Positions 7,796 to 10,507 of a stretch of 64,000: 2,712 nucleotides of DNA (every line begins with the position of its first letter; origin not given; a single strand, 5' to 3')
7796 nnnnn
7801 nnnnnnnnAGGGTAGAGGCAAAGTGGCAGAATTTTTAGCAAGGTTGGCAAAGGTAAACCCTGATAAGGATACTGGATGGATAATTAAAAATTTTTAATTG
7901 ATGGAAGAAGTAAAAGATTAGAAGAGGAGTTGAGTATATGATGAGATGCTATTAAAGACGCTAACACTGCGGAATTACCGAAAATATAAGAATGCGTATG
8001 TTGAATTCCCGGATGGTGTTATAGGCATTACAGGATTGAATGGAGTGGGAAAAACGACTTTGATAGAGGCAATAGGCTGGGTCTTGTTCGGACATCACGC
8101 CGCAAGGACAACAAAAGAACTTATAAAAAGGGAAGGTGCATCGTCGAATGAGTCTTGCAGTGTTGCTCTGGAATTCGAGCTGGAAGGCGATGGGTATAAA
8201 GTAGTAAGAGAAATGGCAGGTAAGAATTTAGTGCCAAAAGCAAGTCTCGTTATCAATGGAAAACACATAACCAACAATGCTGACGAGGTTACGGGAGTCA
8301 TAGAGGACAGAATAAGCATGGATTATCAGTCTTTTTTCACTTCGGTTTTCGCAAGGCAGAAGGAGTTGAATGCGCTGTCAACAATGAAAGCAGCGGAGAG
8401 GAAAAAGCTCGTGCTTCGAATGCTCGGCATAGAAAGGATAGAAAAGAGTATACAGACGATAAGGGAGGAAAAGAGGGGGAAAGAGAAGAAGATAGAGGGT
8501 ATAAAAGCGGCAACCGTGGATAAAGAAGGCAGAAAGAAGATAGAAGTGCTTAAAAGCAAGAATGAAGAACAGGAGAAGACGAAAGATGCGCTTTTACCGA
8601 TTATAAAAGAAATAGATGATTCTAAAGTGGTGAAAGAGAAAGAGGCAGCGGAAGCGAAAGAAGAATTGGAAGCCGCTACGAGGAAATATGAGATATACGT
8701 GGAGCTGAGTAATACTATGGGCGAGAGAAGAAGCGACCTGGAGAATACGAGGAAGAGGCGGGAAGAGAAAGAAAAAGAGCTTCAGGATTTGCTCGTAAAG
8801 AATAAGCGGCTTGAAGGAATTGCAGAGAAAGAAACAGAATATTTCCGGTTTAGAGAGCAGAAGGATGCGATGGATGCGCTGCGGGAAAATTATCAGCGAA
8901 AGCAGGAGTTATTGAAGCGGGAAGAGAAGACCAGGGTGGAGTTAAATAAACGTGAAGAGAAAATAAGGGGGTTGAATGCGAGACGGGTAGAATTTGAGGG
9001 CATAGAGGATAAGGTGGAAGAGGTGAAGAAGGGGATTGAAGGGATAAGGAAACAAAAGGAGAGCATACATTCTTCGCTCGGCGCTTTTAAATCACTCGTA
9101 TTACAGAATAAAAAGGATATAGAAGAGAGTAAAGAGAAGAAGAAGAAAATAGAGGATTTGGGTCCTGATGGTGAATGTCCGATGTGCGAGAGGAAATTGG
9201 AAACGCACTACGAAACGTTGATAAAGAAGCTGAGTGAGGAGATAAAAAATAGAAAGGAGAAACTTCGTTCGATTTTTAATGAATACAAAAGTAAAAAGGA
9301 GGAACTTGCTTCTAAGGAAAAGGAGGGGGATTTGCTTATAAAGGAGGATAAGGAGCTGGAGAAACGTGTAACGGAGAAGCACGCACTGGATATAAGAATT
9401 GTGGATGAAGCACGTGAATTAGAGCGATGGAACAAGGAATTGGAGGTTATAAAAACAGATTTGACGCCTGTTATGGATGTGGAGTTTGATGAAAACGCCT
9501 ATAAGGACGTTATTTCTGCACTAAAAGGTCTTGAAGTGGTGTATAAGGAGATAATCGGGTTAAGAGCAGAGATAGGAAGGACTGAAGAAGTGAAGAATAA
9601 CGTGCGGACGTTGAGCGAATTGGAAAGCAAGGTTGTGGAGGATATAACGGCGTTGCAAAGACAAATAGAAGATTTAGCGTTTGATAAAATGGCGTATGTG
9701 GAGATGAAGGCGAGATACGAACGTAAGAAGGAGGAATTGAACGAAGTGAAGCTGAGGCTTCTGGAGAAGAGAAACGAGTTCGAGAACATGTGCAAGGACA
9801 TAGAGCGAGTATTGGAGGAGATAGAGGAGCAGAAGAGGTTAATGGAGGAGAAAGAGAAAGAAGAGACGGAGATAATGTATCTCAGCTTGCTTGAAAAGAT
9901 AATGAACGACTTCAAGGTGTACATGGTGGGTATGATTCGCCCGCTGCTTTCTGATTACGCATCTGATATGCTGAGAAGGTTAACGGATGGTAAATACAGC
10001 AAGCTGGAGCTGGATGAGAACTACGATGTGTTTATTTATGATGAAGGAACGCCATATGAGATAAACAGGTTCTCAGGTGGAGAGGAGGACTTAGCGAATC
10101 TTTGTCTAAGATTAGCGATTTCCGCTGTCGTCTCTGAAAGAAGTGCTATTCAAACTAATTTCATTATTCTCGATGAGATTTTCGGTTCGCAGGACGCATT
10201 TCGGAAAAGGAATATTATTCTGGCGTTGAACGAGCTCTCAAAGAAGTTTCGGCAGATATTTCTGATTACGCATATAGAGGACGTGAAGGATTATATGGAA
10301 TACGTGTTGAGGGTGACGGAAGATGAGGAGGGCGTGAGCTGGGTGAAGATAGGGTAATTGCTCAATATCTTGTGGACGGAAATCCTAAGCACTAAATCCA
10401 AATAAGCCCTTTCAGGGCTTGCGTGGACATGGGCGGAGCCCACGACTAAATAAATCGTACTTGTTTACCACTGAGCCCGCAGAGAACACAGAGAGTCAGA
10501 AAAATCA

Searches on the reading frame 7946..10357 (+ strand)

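Call 58: search_protein_families(library=pfam, proteins=[window:7946-10357:+], max_evalue=0.00001)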
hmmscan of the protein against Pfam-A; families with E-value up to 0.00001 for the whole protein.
window:7946-10357:+ (803 aa): 4 families
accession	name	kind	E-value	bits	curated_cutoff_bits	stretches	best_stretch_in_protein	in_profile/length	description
PF02463.25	SMC_N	-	3.6e-11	43.4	40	1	3-798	2-219/220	RecF/RecN/SMC N terminal domain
PF13175.12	AAA_15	-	7.8e-11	42.6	32.1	1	1-239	1-247/374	AAA ATPase domain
PF13476.12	AAA_23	-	1.3e-06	29.7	27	0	6-261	2-155/201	AAA domain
PF13555.12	AAA_29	-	6.7e-06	26.2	27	0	3-53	1-52/61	P-loop containing region of AAA domain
